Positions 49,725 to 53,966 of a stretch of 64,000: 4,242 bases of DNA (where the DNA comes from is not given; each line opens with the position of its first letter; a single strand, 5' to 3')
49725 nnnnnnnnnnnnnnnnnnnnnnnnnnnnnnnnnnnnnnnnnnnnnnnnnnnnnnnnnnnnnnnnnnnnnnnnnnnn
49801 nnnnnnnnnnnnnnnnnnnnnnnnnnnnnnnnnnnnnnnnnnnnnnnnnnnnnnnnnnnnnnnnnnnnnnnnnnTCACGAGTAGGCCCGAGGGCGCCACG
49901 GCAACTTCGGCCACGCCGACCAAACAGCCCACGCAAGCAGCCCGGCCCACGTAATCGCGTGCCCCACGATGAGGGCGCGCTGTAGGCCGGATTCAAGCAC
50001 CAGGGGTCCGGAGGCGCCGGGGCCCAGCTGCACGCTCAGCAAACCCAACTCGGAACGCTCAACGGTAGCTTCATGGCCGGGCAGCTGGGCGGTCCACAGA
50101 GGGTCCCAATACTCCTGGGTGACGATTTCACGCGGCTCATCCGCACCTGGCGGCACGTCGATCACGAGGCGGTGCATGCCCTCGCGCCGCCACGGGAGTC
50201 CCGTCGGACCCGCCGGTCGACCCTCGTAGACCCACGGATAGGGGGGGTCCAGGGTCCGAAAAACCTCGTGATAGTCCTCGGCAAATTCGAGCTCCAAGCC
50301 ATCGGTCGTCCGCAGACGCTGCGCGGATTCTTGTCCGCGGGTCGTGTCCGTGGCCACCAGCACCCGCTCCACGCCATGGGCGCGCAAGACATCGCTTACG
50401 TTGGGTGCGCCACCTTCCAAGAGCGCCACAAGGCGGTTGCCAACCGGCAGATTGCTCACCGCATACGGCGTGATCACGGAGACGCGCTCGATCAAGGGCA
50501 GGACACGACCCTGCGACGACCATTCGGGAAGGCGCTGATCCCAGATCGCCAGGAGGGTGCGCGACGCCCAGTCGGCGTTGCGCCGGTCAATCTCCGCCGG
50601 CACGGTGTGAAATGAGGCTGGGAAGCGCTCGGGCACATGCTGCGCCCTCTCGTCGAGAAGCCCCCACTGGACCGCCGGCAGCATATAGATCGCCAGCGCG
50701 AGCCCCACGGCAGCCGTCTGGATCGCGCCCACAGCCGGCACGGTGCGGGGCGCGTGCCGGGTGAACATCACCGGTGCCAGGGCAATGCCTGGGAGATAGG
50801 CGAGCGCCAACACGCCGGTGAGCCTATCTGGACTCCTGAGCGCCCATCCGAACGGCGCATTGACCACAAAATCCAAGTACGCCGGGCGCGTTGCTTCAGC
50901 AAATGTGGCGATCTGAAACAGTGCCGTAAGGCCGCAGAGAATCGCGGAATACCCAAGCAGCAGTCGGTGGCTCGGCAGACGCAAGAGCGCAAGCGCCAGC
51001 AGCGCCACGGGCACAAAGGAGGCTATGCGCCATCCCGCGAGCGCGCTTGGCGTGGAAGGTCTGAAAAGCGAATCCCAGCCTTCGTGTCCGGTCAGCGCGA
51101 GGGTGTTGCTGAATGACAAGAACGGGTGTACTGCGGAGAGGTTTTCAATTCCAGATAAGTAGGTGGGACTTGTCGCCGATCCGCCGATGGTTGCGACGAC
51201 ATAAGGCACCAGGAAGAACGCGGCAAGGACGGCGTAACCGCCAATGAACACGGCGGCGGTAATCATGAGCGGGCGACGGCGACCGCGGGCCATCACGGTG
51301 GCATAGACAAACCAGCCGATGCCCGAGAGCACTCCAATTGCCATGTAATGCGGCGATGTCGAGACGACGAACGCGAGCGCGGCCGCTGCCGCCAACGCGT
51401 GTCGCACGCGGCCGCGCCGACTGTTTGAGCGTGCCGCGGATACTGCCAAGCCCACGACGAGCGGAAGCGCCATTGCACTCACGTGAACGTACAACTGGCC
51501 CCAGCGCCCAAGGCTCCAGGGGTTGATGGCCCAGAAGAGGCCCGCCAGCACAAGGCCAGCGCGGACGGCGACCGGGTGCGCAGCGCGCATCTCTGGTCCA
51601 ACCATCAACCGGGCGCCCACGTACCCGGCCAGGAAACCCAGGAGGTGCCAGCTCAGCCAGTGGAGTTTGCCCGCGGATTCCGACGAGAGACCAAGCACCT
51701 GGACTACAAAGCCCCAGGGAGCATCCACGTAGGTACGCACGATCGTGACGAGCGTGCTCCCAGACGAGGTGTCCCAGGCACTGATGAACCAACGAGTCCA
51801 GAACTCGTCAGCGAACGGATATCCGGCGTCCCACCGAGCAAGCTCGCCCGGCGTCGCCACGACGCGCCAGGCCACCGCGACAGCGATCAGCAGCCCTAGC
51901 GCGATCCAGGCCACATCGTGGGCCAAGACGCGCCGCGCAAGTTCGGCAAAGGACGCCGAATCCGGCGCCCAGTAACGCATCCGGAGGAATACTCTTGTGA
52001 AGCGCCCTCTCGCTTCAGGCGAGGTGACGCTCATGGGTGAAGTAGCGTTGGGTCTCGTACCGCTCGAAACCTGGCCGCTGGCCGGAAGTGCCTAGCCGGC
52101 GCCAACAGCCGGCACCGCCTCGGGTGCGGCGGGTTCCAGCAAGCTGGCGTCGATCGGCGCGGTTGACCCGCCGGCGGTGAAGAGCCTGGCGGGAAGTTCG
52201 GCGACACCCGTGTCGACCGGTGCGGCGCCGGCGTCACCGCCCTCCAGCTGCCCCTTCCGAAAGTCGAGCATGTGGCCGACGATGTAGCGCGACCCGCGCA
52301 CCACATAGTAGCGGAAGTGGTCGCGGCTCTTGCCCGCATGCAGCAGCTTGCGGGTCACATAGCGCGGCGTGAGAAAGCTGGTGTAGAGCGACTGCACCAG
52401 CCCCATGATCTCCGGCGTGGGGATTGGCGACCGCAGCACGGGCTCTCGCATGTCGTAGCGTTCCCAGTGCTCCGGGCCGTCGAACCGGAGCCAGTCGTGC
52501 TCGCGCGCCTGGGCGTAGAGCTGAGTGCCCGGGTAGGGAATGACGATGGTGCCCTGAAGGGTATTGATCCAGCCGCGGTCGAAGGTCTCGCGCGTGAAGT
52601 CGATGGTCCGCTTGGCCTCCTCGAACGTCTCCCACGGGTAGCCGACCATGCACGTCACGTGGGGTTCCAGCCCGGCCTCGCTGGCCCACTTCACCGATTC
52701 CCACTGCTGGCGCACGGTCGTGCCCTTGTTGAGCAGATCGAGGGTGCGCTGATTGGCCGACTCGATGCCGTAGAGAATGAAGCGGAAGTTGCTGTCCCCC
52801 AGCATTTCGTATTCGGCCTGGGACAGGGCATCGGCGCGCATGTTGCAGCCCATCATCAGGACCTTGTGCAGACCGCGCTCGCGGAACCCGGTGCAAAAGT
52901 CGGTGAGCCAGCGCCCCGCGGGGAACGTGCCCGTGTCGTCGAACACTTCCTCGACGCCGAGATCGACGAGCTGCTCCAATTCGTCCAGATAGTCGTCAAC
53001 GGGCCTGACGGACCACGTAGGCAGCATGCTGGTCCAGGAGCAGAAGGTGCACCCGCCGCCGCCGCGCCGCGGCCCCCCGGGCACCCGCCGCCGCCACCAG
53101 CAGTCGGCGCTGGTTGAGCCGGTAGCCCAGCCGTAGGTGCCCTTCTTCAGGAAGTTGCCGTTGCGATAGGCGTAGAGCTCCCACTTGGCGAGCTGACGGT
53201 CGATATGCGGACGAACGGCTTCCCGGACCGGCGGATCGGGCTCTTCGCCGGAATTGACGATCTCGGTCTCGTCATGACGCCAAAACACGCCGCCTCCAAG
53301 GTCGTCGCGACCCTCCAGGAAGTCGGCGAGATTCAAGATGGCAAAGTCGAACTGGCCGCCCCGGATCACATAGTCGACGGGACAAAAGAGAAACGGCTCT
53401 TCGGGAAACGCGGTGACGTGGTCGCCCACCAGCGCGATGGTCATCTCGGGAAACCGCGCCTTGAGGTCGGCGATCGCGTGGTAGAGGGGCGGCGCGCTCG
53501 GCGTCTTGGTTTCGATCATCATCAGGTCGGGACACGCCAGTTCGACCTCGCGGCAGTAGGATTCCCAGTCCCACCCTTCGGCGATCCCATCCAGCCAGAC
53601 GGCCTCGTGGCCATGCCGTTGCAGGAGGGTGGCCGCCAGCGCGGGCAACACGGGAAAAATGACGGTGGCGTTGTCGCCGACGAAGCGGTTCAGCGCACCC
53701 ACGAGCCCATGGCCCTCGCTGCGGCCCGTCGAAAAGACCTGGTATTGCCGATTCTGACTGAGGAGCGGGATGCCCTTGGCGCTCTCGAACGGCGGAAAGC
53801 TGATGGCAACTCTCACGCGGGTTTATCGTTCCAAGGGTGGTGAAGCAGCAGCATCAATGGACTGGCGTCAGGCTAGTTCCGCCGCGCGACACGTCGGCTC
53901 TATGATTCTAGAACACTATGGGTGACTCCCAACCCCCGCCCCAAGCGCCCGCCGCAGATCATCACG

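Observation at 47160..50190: Recent duplication or gene conversion: a near-identical ~400-bp block at the 3' ends of A2 and A3, plus a truncated companion remnant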

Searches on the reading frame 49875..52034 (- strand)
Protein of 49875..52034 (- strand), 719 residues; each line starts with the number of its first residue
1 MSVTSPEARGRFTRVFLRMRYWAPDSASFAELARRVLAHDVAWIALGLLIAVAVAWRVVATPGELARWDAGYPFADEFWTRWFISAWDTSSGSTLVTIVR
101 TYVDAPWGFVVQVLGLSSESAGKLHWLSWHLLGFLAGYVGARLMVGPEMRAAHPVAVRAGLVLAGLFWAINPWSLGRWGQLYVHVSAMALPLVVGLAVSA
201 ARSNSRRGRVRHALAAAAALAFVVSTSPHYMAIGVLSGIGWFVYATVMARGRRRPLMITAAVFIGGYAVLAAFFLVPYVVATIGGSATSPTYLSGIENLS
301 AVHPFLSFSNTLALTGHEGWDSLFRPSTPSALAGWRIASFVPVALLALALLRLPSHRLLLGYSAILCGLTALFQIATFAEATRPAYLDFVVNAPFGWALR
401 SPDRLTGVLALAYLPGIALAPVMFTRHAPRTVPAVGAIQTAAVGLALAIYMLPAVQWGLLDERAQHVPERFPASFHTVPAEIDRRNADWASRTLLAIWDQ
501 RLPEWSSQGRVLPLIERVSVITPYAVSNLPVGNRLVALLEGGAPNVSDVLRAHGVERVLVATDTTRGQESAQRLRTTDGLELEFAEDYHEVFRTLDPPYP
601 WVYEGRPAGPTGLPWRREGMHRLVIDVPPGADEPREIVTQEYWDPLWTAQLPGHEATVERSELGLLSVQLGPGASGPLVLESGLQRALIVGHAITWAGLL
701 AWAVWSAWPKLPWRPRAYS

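Call 6: search_protein_families(library=pfam, proteins=[window:49875-52034:-], max_evalue=0.01)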
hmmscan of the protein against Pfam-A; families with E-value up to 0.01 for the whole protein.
window:49875-52034:- (719 aa): 0 families

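Call 12: search_protein_families(library=ncbifam, proteins=[window:49875-52034:-], max_evalue=0.01)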
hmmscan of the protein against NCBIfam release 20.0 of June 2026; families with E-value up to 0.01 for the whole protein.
window:49875-52034:- (719 aa): 0 families

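Call 30: find_encoding_contigs(protein=window:49875-51980:-, flank=10000, max_places=6)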
Protein window:49875-51980:- (701 aa): 1 contig read that carries it; 1 place shown.
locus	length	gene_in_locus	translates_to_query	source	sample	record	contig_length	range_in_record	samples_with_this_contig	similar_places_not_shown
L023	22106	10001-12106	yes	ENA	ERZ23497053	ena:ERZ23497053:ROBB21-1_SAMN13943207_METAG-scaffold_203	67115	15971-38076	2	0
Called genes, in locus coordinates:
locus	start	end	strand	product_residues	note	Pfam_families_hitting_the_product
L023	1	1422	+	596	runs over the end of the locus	PF00587:tRNA-synt_2b, PF04073:tRNA_edit, PF03129:HGTP_anticodon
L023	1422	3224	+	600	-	PF08439:Peptidase_M3_N, PF01432:Peptidase_M3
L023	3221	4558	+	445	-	PF09861:Lar_N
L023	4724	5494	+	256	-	PF00535:Glycos_transf_2, PF13641:Glyco_tranf_2_3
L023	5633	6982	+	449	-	PF04107:GCS2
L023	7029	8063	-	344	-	PF00535:Glycos_transf_2, PF13641:Glyco_tranf_2_3, PF13632:Glyco_trans_2_3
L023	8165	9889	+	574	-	PF04055:Radical_SAM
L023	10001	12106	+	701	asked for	-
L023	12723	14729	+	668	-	-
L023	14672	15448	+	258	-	-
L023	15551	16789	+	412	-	PF13439:Glyco_transf_4, PF13524:Glyco_trans_1_2 (faint), PF00534:Glycos_transf_1, PF13692:Glyco_trans_1_4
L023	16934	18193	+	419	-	-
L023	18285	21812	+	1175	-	-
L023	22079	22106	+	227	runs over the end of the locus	PF05050:Methyltransf_21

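Call 37: list_cluster_members(proteins=[window:49875-51980:-, P0001, window:46533-47255:-])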
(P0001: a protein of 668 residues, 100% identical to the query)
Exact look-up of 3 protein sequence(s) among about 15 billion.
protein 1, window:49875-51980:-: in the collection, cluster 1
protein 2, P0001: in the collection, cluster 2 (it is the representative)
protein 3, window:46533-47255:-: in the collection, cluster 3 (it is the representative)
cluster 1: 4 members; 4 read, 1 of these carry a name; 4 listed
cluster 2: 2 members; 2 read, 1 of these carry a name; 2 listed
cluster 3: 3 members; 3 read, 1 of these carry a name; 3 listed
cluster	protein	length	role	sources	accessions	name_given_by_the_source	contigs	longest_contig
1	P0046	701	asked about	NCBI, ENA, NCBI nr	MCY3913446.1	MAG: hypothetical protein OXG43_09380 [Chloroflexi bacterium] | hypothetical protein [Chloroflexota bacterium]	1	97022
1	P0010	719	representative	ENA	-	-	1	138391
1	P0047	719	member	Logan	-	-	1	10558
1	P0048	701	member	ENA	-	-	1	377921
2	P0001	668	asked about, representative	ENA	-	-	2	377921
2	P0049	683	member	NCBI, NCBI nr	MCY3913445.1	MAG: hypothetical protein OXG43_09375 [Chloroflexi bacterium] | hypothetical protein [Chloroflexota bacterium]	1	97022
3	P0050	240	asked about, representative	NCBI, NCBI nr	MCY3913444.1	MAG: hypothetical protein OXG43_09370 [Chloroflexi bacterium] | hypothetical protein [Chloroflexota bacterium]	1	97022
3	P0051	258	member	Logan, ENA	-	-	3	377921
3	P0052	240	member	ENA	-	-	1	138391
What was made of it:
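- Two of three assemblies carry the identical-copies version (calls 30, 37).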

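Call 39: find_encoding_contigs(protein=P0051, flank=10000, max_places=6)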
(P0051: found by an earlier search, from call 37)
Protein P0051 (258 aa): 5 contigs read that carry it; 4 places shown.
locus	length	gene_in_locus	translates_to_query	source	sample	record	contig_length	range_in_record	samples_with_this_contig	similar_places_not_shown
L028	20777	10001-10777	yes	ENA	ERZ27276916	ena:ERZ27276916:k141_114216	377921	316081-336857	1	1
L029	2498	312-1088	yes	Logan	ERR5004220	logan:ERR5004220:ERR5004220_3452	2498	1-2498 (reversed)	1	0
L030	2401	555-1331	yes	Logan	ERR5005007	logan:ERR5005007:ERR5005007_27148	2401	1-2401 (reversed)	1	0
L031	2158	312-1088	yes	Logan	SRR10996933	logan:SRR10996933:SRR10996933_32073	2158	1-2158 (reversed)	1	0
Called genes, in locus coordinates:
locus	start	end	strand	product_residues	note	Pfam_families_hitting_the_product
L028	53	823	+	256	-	PF00535:Glycos_transf_2, PF13641:Glyco_tranf_2_3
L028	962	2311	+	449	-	PF04107:GCS2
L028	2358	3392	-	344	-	PF00535:Glycos_transf_2, PF13641:Glyco_tranf_2_3, PF13632:Glyco_trans_2_3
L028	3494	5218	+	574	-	PF04055:Radical_SAM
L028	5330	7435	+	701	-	-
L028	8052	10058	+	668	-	-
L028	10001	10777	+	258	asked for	-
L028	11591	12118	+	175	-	PF00534:Glycos_transf_1, PF13692:Glyco_trans_1_4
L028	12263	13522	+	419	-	-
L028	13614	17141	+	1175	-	-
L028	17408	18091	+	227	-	PF05050:Methyltransf_21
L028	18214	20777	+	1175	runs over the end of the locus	-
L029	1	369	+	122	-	?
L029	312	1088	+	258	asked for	-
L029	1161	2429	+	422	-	PF13439:Glyco_transf_4, PF00534:Glycos_transf_1, PF13692:Glyco_trans_1_4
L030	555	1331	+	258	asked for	-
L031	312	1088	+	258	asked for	-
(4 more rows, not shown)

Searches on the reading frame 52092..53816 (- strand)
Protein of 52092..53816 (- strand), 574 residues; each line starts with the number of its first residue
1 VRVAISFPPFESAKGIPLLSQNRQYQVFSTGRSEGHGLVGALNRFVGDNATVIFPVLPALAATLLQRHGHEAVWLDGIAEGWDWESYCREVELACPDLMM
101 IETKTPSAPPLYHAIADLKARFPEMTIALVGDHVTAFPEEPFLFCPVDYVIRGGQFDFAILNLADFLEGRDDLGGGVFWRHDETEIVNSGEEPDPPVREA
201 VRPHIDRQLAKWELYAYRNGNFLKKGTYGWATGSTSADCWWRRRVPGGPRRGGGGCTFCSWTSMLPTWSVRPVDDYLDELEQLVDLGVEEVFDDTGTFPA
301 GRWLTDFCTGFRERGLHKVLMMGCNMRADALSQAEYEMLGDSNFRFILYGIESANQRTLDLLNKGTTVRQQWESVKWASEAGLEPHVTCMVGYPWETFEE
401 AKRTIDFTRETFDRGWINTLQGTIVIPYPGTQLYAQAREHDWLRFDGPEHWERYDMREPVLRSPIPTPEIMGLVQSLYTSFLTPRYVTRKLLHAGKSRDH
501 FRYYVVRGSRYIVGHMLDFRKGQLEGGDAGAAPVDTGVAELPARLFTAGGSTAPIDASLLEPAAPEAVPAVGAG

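Call 6: search_protein_families(library=pfam, proteins=[window:52092-53816:-], max_evalue=0.01)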
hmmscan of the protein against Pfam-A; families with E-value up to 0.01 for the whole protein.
window:52092-53816:- (574 aa): 1 family
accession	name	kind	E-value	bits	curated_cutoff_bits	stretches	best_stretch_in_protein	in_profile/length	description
PF04055.27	Radical_SAM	-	6.3e-14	52.9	29.5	1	254-407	9-165/166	Radical SAM superfamily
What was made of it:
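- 52092..53816 (-): Upstream conserved flank: a B12-type radical-SAM gene. Pfam PF04055 (call 6).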

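Call 12: search_protein_families(library=ncbifam, proteins=[window:52092-53816:-], max_evalue=0.01)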
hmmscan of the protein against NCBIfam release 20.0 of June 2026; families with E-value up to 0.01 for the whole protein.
window:52092-53816:- (574 aa): 17 families
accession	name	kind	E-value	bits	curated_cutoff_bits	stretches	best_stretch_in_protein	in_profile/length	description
TIGR03471.1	HpnJ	equivalog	1.4e-29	103.3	577.6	2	255-500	209-452/472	hopanoid biosynthesis associated radical SAM protein HpnJ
TIGR02026.1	BchE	equivalog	1.7e-16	60.2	481.35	1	65-493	32-439/497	magnesium-protoporphyrin IX monomethyl ester anaerobic oxidative cyclase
TIGR04479.1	bcpD_PhpK_rSAM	subfamily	3.8e-15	55.3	600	1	256-411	254-409/504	PhpK family radical SAM P-methyltransferase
TIGR04014.1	B12_SAM_MJ_0865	equivalog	4.6e-13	48.7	360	1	254-434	171-355/434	methyl-coenzyme M reductase glutamine C-methyltransferase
NF050148.1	rSAM_ApyD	equivalog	2e-11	43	750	1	255-447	211-401/645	RiPP biosynthesis radical SAM protein ApyD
TIGR04013.1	B12_SAM_MJ_1487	hypoth_equivalog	1.5e-09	37.2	251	1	345-436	267-356/382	TIGR04013 family B12-binding domain/radical SAM domain-containing protein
TIGR04295.1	B12_rSAM_oligo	hypoth_equivalog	2.3e-09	36.5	400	1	55-368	25-318/422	TIGR04295 family B12-binding domain-containing radical SAM protein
TIGR03975.1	rSAM_ocin_1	subfamily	8.5e-09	34.4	281.85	1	145-400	180-419/606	RiPP maturation radical SAM C-methyltransferase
NF033070.1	rSAM_AprD4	equivalog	3e-07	29.7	500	1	271-446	226-399/456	AprD4 family radical SAM diol-dehydratase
NF045585.1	rSAM_slr0320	equivalog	7e-07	28.1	775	1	255-408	247-402/511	photosystem II high light acclimation radical SAM protein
TIGR01212.1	TIGR01212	equivalog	7.4e-06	25.3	180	1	322-406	112-200/302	tRNA modification radical SAM protein MnmL/YtqA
TIGR04072.2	rSAM_ladder_B12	equivalog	2.9e-05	22.9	360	1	255-440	192-375/443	lipid biosynthesis B12-binding/radical SAM protein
NF038361.1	rSAM_Sden_1168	equivalog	0.00012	20.8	575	1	255-447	294-483/560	Sden_1168 family B12-binding radical SAM P-methyltransferase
NF040542.1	rSAM_RCCLKC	equivalog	0.0014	17.9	450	1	256-410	193-349/423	arsinothricin biosynthesis radical SAM protein ArsL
NF040546.1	rSAM_CUAEP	equivalog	0.002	16.9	500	1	345-446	275-378/468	CUAEP/CCAEP-tail radical SAM (seleno)protein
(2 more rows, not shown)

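Call 43: find_encoding_contigs(protein=window:52092-53816:-, flank=10000, max_places=10)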
Protein window:52092-53816:- (574 aa): 5 contigs read that carry it; 3 places shown.
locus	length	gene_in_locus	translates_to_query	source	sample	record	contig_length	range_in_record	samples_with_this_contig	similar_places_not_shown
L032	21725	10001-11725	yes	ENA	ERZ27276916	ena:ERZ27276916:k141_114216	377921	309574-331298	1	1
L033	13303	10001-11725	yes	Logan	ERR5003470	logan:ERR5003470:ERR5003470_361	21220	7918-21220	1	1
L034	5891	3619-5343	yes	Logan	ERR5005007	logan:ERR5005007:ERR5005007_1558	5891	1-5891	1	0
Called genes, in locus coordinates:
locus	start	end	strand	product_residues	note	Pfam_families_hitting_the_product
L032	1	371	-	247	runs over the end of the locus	-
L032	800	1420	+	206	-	PF00132:Hexapep (weak)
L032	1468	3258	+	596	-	PF00587:tRNA-synt_2b, PF04073:tRNA_edit, PF03129:HGTP_anticodon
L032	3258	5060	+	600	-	PF08439:Peptidase_M3_N, PF01432:Peptidase_M3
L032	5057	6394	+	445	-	PF09861:Lar_N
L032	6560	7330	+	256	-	PF00535:Glycos_transf_2, PF13641:Glyco_tranf_2_3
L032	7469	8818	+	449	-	PF04107:GCS2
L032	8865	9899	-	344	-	PF00535:Glycos_transf_2, PF13641:Glyco_tranf_2_3, PF13632:Glyco_trans_2_3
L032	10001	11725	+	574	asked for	PF04055:Radical_SAM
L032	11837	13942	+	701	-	-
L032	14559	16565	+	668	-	-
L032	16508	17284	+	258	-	-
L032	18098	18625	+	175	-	PF00534:Glycos_transf_1, PF13692:Glyco_trans_1_4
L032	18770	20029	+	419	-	-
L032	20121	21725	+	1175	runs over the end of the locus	-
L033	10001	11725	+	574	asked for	PF04055:Radical_SAM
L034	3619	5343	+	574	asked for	PF04055:Radical_SAM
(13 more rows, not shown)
